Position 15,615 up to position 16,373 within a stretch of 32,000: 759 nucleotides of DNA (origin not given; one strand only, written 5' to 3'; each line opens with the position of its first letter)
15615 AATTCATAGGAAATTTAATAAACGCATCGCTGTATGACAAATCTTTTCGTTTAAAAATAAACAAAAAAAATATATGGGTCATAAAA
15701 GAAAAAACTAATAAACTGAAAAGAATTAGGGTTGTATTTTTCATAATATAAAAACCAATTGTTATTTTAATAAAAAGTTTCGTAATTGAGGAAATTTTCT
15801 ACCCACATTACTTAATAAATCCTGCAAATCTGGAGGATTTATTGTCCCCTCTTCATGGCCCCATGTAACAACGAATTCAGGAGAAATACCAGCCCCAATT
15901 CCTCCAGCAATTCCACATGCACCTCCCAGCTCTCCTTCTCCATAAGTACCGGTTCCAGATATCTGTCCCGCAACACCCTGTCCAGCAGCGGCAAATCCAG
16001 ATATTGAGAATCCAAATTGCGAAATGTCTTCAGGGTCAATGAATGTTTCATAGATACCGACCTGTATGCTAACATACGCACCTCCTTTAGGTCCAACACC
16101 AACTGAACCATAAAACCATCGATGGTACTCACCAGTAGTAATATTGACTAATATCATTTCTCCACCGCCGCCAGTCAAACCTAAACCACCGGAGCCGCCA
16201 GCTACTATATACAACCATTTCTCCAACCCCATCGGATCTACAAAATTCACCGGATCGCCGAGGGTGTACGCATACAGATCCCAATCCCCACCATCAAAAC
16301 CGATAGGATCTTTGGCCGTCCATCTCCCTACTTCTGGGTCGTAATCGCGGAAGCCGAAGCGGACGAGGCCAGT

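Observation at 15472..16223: RHS C-terminal domain is a glycine-zipper-rich module paired with a very AT-rich two-TM immunity candidate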

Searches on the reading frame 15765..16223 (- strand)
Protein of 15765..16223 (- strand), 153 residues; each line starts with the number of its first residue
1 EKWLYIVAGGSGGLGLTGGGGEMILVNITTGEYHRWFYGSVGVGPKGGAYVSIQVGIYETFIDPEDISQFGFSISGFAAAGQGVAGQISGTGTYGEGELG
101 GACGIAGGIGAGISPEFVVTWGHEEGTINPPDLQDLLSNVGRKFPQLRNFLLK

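Call 4: search_protein_families(library=pfam, proteins=[window:15765-16223:-], max_evalue=1)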
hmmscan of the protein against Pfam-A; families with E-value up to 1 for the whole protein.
window:15765-16223:- (153 aa): 1 family
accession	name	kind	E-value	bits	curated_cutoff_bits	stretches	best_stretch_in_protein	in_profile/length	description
PF12221.13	HflK_N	-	0.11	12.9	22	1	121-147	14-40/44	Bacterial membrane protein N terminal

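Call 5: find_homologous_proteins(query=window:15765-16223:-, max_evalue=0.01)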
Query seq(153 aa): 201 candidates shared short words with the query, none scored E <= 0.01.

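Call 6: search_protein_families(library=ncbifam, proteins=[window:15765-16223:-], max_evalue=1)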
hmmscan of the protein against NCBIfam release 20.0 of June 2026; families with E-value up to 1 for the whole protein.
window:15765-16223:- (153 aa): 0 families

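Call 7: search_solved_structures(query=window:15765-16223:-, max_evalue=10)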
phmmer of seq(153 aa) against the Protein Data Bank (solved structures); distinct sequences matched with E-value up to 10: 1.
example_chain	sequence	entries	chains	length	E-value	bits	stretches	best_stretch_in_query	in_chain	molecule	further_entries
1x3w_B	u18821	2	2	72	0.93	12.6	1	107-151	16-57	UV excision repair protein RAD23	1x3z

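Call 15: search_protein_representatives(protein=window:15765-16223:-)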
Query: 153 residues. Proteins with E-value up to 0.001 (for the whole library): 50; up to 1e-10: 17; up to 1e-30: 1. The best 50 are listed.
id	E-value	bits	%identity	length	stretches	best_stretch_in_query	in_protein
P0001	6.9e-93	325.4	100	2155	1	1-153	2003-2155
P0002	1.6e-24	102.9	49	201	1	2-128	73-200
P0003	4.7e-20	88.4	42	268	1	2-140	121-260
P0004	8.7e-19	84.3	43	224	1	2-138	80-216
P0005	1.4e-18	83.6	44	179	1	2-129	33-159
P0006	6.9e-18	81.3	38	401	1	2-144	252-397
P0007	2.4e-17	79.6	40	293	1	2-142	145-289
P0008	1.1e-15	74.1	42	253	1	2-136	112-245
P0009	6.6e-15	71.7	40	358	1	2-138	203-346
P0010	6.5e-13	65.2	40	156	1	12-132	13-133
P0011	7.7e-13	64.9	46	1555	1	6-118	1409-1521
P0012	1.5e-12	63.9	36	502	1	2-138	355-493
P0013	4.3e-12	62.5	40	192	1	4-125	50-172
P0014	6.1e-12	62.0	37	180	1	2-135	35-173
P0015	7.2e-12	61.8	42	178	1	5-129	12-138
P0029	4.4e-06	43.0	33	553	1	3-138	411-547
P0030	4.5e-06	42.9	34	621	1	7-130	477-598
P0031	6.0e-06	42.5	36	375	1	5-118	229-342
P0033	8.3e-06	42.0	39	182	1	6-124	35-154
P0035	1.3e-05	41.4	31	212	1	3-114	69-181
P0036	1.9e-05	40.9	38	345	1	5-113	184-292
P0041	3.4e-05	40.1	35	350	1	4-126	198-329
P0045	1.2e-04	38.2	36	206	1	8-125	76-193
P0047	1.4e-04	38.1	41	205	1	7-122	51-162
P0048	1.9e-04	37.7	33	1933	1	3-116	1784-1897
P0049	4.3e-04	36.5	38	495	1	6-122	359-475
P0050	5.0e-04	36.2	34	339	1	5-115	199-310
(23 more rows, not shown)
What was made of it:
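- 15840..16223 (-): CT beta-domain (CT aa 1-128), a Gly-rich all-beta module of an unnamed RHS-CT family. G19 and N27 replace the family's conserved E and D. Exhaustive phmmer: 50 clusters including the window's own protein (call 15).
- On Unnamed Gly-rich beta CT family (alignment A1): phmmer hits to 49 other clusters (call 15).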

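Call 23: search_solved_structures(query=A1, max_evalue=10, show_alignments=2)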
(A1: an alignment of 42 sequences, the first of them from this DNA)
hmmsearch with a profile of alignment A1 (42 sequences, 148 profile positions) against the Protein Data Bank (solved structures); distinct sequences matched with E-value up to 10: 0.
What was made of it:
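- Tried and rejected: PDB sequence and profile searches with the CT (calls 7, 23).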

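Call 24: search_protein_families(library=pfam, alignment_id=A1, max_evalue=1)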
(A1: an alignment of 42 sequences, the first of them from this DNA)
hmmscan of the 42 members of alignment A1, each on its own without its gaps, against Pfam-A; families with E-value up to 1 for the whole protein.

A. member 1, seq(153 aa): 1 family
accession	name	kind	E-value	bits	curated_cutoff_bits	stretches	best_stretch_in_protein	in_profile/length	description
PF12221.13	HflK_N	-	0.11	12.9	22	1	121-147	14-40/44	Bacterial membrane protein N terminal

B. families by the number of members that match (of 42 scanned): 11 families
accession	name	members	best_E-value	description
PF01888.22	CbiD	1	0.034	CbiD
PF05128.17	DUF697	1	0.057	Domain of unknown function (DUF697)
PF09579.15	Spore_YtfJ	1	0.079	Sporulation protein YtfJ (Spore_YtfJ)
PF06453.16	LT-IIB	1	0.1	Type II heat-labile enterotoxin , B subunit (LT-IIB)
PF12221.13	HflK_N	1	0.11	Bacterial membrane protein N terminal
PF07548.16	ChlamPMP_M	1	0.15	Chlamydia polymorphic membrane protein middle domain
PF17170.10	DUF5128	1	0.17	6-bladed beta-propeller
PF01931.24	NTPase_I-T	1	0.18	Protein of unknown function DUF84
PF08622.16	Svf1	1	0.22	Svf1-like N-terminal lipocalin domain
PF19167.5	DUF5849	1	0.35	Family of unknown function (DUF5849)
PF10086.14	YhfC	1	0.4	YhfC intramembrane metalloprotease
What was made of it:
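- On R. equi Vap family: No Pfam R_equi_Vir hit (call 24).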

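Call 28: find_related_loci(query=A2, collection=genome_contigs, flank=4000)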
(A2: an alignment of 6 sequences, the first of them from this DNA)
Query A2 (153 aa) in genome_contigs; peptide patterns used: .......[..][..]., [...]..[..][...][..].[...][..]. (x = any residue, [..] = any of these).
599 stretches matched a pattern (row limit reached: there are more); 1 encode a relative of the query (tblastn E <= 1e-3); 1 distinct loci.
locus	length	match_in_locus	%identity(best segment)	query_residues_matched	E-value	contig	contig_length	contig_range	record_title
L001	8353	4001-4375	36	20-144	5e-11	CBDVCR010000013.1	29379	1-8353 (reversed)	MAG TPA_asm: uncultured bacterium isolate SRR22302368_binner23_Refined_11 genome assembly, contig: ERZ25747235.400, whol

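Call 30: predict_structure(alignment_id=A1)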
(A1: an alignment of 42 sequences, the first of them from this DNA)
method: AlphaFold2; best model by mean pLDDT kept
length: 153 residues; sequences in the alignment: 42
mean_pLDDT: 93.4   pTM: 0.84
mean pLDDT of the five models: 93.4, 92.1, 92.1, 91.7, 91.5
residues with pLDDT >= 90: 119; 70-90: 33; 50-70: 1; < 50: 0
segments of 3 or more residues with pLDDT < 50: none
pLDDT, mean of each block of 10 residues (from residue 1): 96 92 96 97 90 97 94 96 97 90 97 96 94 88 86 80
secondary structure, 60 per line:
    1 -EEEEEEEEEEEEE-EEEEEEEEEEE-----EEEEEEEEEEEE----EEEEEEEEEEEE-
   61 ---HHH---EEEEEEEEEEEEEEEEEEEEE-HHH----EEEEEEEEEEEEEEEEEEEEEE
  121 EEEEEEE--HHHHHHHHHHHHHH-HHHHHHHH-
elements in order: E2-14 E16-26 E32-43 E48-59 E70-90 E99-127 H130-143 H145-152
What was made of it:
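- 15840..16223 (-): AF2 pLDDT 93.4, strands 2-14, 16-26, 32-43, 48-59, 70-90, 99-127 (call 30).
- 15765..15839 (-): CT C-terminal helical tail (CT aa 129-153; family motif LPxx...). AF2 helices 130-143 and 145-152 (call 30).
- On Helical glycine-zipper membrane toxins (Tse5-CT type): AF2 predicts all-beta (call 30).
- AF2 gives pLDDT 93.4 and pTM 0.84, all-beta (call 30). AF2 places the Gly runs in beta strands at pLDDT 93 (call 30). The fold is compact and confidently predicted as a monomer (call 30).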

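Call 32: find_related_loci(query=A2, collection=metagenome_contigs, flank=3000)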
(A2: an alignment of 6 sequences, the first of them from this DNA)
Query A2 (153 aa) in metagenome_contigs; peptide patterns used: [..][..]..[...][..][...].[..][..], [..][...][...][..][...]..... (x = any residue, [..] = any of these).
409 stretches matched a pattern; 7 encode a relative of the query (tblastn E <= 1e-3); 7 distinct loci.
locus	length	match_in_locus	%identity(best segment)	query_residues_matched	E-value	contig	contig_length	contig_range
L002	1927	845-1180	42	25-136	1e-19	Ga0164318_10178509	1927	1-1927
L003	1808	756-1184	40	1-140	4e-19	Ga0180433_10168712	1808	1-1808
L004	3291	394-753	35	25-144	2e-14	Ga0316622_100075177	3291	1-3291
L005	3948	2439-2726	36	3-98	2e-11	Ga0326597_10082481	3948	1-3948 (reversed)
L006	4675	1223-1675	35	1-143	9e-11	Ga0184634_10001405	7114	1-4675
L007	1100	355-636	32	13-98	6e-10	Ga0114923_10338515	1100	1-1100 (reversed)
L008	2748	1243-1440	40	23-89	2e-9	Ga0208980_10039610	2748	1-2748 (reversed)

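Call 33: fold_search(model_id=the predicted structure, library=pdb)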
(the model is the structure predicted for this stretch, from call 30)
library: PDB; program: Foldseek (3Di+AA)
matches with E <= 10: 1178; with E <= 0.001: 0
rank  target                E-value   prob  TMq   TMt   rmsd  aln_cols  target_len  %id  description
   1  7sfa_C                3.7e-03  0.60  0.23  0.17  16.4       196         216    7  Branchiostoma floridae fluorescent protein LanFP10A2 (released 2022-03-30)
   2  7sf9_A                3.9e-03  0.35  0.20  0.15  16.2       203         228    7  Branchiostoma Floridae Violet Fluorescent Protein (released 2022-03-30)
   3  8arm                  6.1e-03  0.38  0.21  0.16  16.1       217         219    8  Crystal structure of LSSmScarlet2 (released 2022-11-02)
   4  3mgf_B                6.5e-03  0.38  0.20  0.16  16.7       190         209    7  Crystal Structure of Monomeric Kusabira-Orange (MKO), Orange-Emitting GFP-like Protein, at pH 7.5 (released 2011-03-16)
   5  8rzz_B                7.2e-03  0.72  0.28  0.20  16.0       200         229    7  Crystal structure of Renilla luciferase RLuc8-GFP BRET complex at pH 9.0 (space group P32) (released 2025-09-03)
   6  8xc6_A                7.2e-03  0.30  0.21  0.16  16.1       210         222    8  Crystal structure of large stokes shift red fluorescent protein tKeima (released 2024-04-17)
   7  9ffi                  7.2e-03  0.30  0.22  0.16  16.6       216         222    8  mScarlet (SG C5) - Directionality of Optical Properties of Fluorescent Proteins (released 2025-06-04)
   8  7sfa_D                7.6e-03  0.54  0.23  0.18  16.9       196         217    7  Branchiostoma floridae fluorescent protein LanFP10A2 (released 2022-03-30)
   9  7sfa_B                7.6e-03  0.51  0.24  0.18  17.2       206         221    6  Branchiostoma floridae fluorescent protein LanFP10A2 (released 2022-03-30)
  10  7sfa_A                8.5e-03  0.47  0.23  0.17  16.8       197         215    6  Branchiostoma floridae fluorescent protein LanFP10A2 (released 2022-03-30)
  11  9lpu_A                8.5e-03  0.35  0.22  0.16  16.3       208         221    8  Crystal structure of tKeima at pH 4.0 (released 2025-04-23)
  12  7sf9_D                8.5e-03  0.33  0.22  0.17  16.2       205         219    6  Branchiostoma Floridae Violet Fluorescent Protein (released 2022-03-30)
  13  6ir1_A                8.5e-03  0.30  0.20  0.16  16.2       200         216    8  Crystal structure of red fluorescent protein mCherry complexed with the nanobody LaM4 at 1.9 Angstron resolution (released 2019-11-13)
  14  9fel_A                8.5e-03  0.21  0.18  0.14  16.2       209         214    8  LSSmCherry1 - Directionality of Optical Properties of Fluorescent Proteins (released 2025-07-02)
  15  8s0g_I                9.0e-03  0.66  0.29  0.21  16.7       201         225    7  Crystal structure of Renilla reniformis luciferase-GFP BRET complex (released 2025-09-03)
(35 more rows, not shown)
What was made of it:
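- On R. equi Vap family: Foldseek VapG: probability 0.99 but TM 0.42/0.52, RMSD 5.1, E 0.013 (call 33).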

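Call 42: search_protein_families(library=pfam, alignment_id=A3, max_evalue=1)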
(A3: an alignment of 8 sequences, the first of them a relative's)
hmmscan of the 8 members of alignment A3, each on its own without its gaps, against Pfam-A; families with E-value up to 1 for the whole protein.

A. member 1, L001:4414-4902:+ (163 aa): 0 families

B. families by the number of members that match (of 8 scanned): 10 families
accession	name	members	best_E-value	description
PF10756.15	bPH_6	2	0.0086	Bacterial PH domain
PF23494.1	bPH_10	1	0.015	YqeB-like bacterial PH domain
PF20517.3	TMEM127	1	0.018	Transmembrane protein 127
PF02653.21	BPD_transp_2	1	0.022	Branched-chain amino acid transport system / permease component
PF19246.4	DUF5894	1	0.026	Family of unknown function (DUF5894)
PF11026.13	DUF2721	1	0.072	Protein of unknown function (DUF2721)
PF09754.15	PAC2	1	0.095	PAC2 family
PF04674.17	Phi_1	1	0.19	Phosphate-induced protein 1 conserved region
PF04367.18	DUF502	1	0.19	Protein of unknown function (DUF502)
PF20197.3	DUF6560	1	0.25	Family of unknown function (DUF6560)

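Call 46: find_encoding_contigs(protein=P0002, flank=3000, max_places=4)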
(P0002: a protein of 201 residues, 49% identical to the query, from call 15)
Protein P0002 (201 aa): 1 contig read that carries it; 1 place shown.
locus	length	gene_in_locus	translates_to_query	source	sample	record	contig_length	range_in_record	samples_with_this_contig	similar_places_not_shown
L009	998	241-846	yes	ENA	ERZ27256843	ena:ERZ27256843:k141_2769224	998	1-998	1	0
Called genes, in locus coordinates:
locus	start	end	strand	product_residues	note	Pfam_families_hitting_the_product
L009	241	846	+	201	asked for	-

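Call 48: find_encoding_contigs(protein=P0011, flank=3000, max_places=2)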
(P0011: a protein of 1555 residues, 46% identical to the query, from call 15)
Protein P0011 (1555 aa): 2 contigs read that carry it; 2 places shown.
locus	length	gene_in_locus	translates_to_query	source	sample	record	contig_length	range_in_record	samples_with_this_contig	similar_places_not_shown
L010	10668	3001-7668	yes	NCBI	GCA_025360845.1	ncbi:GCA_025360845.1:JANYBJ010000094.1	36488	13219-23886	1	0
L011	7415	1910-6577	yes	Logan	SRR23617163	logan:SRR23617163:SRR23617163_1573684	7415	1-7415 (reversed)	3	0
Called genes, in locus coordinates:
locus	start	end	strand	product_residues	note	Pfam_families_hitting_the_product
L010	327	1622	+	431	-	-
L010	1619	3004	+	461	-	-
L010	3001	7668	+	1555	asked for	PF20148:DUF6531, PF05593:RHS_repeat, PF25023:TEN_YD-shell (weak), PF05593:RHS_repeat (weak), PF25023:TEN_YD-shell, PF05593:RHS_repeat (weak), PF25023:TEN_YD-shell (weak)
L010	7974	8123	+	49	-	-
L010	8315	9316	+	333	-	-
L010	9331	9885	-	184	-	PF08238:Sel1 (weak)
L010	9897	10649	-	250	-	PF08378:NERD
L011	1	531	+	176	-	?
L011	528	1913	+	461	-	-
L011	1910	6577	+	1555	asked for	PF20148:DUF6531, PF05593:RHS_repeat, PF25023:TEN_YD-shell (weak), PF05593:RHS_repeat (weak), PF25023:TEN_YD-shell, PF05593:RHS_repeat (weak), PF25023:TEN_YD-shell (weak)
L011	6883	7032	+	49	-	-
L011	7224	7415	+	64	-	?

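Call 49: find_encoding_contigs(protein=P0048, flank=3000, max_places=2)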
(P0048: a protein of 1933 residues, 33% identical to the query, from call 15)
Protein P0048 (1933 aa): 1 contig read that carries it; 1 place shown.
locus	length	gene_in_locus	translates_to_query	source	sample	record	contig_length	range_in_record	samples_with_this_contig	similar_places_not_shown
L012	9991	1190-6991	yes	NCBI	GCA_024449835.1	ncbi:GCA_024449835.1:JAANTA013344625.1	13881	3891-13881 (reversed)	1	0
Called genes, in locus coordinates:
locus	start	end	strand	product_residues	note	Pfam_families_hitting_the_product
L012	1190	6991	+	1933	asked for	PF20148:DUF6531, PF05593:RHS_repeat (weak), PF25023:TEN_YD-shell, PF05593:RHS_repeat (weak), PF25023:TEN_YD-shell, PF05593:RHS_repeat, PF25275:Golvesin_C, PF03527:RHS, +3 more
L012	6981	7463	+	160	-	-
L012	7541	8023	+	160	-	-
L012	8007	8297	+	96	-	-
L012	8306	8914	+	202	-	-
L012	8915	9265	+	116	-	PF04351:PilP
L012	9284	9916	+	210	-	-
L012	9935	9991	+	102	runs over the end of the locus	-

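Call 56: search_protein_families(library=ncbifam, alignment_id=A1, max_evalue=0.1)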
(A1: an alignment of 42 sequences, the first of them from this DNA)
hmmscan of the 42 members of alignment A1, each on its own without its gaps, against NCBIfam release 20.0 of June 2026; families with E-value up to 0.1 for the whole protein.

A. member 1, seq(153 aa): 0 families

B. families by the number of members that match (of 42 scanned): 1 family
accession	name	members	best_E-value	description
TIGR01167.1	LPXTG_anchor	1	0.017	LPXTG cell wall anchor domain-containing protein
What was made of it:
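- There are no Pfam, NCBIfam or PDB matches (calls 4, 6, 7, 23, 24, 56).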

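Call 57: search_protein_families(library=ncbifam, alignment_id=A3, max_evalue=0.1)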
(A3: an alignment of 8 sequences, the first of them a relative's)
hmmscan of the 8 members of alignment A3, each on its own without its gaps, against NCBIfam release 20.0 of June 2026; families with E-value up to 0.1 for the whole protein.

A. member 1, L001:4414-4902:+ (163 aa): 0 families

B. families by the number of members that match (of 8 scanned): 4 families
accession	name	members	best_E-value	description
NF037981.1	NCS2_1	1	0.019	purine/pyrimidine permease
NF041696.1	Shig_StxA_1e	1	0.036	Shiga toxin Stx1e subunit A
NF041635.1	STM3941_fam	1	0.077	STM3941 family protein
TIGR01062.1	parC_Gneg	1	0.095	DNA topoisomerase IV subunit A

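Call 64: find_encoding_contigs(protein=P0030, flank=2500, max_places=1)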
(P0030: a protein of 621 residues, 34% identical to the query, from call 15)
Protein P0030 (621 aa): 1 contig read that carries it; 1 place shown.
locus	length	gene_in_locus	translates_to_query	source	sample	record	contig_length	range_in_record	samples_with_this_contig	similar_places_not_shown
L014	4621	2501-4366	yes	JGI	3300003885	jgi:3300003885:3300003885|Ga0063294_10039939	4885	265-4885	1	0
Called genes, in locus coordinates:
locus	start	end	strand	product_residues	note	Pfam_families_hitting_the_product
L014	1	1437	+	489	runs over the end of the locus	PF27155:Y4rL_C, PF22483:Mu-transpos_C_2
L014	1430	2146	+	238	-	PF01695:IstB_IS21, PF05673:DUF815 (weak), PF00308:Bac_DnaA, PF20720:nSTAND3 (faint), PF13191:AAA_16 (faint), PF00004:AAA (faint)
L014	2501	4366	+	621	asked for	PF05593:RHS_repeat (weak), PF25023:TEN_YD-shell, PF03527:RHS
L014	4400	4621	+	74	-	?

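Call 65: find_encoding_contigs(protein=P0029, flank=2500, max_places=1)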
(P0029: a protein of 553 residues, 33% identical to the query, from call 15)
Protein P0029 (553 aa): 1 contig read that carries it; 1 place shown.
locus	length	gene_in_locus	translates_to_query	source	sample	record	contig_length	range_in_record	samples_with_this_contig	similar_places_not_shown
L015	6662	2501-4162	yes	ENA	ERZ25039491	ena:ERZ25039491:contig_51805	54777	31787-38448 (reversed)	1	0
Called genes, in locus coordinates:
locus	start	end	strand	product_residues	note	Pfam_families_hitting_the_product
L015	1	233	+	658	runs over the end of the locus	PF02441:Flavoprotein, PF04127:DFP, PF00692:dUTPase, PF22769:DCD (weak), PF02082:Rrf2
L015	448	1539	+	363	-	-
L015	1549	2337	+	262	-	PF12860:PAS_7 (weak)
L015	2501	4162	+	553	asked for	PF05593:RHS_repeat (faint), PF25023:TEN_YD-shell, PF03527:RHS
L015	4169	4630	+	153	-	-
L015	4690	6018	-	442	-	PF02534:T4SS-DNA_transf (faint), PF10412:TrwB_AAD_bind, PF12696:TraG-D_C (weak)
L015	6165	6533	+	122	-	-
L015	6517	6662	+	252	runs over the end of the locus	PF12705:PDDEXK_1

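Call 66: find_encoding_contigs(protein=P0009, flank=2500, max_places=1)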
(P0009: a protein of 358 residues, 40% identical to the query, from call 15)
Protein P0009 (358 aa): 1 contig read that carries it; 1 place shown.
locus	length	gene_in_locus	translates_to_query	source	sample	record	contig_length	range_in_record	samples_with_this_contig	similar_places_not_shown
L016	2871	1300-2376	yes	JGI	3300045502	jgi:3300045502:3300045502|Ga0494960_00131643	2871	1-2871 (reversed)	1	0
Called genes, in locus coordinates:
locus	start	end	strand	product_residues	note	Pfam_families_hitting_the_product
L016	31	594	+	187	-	-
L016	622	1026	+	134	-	-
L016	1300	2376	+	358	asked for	PF25023:TEN_YD-shell (weak)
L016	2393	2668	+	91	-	-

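Call 67: find_encoding_contigs(protein=P0036, flank=2500, max_places=1)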
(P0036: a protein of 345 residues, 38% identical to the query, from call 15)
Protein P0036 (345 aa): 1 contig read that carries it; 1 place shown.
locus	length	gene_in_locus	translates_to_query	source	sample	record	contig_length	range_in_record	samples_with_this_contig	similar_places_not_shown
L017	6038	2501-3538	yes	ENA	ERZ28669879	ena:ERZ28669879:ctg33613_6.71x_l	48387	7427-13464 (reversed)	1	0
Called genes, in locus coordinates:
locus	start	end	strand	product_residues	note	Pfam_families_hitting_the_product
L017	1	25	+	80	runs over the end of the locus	PF01541:GIY-YIG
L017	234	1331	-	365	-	PF02275:CBAH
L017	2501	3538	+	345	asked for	-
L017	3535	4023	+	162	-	-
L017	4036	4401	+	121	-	-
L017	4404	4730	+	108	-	-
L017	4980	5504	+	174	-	-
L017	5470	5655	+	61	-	-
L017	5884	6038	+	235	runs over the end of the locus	-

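Call 68: find_encoding_contigs(protein=P0041, flank=2500, max_places=1)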
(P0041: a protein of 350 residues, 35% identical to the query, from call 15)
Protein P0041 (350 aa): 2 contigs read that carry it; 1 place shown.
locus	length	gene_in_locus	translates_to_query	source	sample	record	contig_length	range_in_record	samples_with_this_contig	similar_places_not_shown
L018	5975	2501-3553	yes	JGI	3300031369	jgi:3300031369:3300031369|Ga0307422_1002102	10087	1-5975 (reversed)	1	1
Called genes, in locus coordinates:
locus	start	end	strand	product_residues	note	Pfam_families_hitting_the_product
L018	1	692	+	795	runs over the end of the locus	-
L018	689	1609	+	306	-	-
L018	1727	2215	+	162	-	-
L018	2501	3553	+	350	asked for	PF25023:TEN_YD-shell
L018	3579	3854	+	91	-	-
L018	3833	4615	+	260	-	PF25023:TEN_YD-shell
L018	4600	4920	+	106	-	-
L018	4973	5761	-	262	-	PF01261:AP_endonuc_2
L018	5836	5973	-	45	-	?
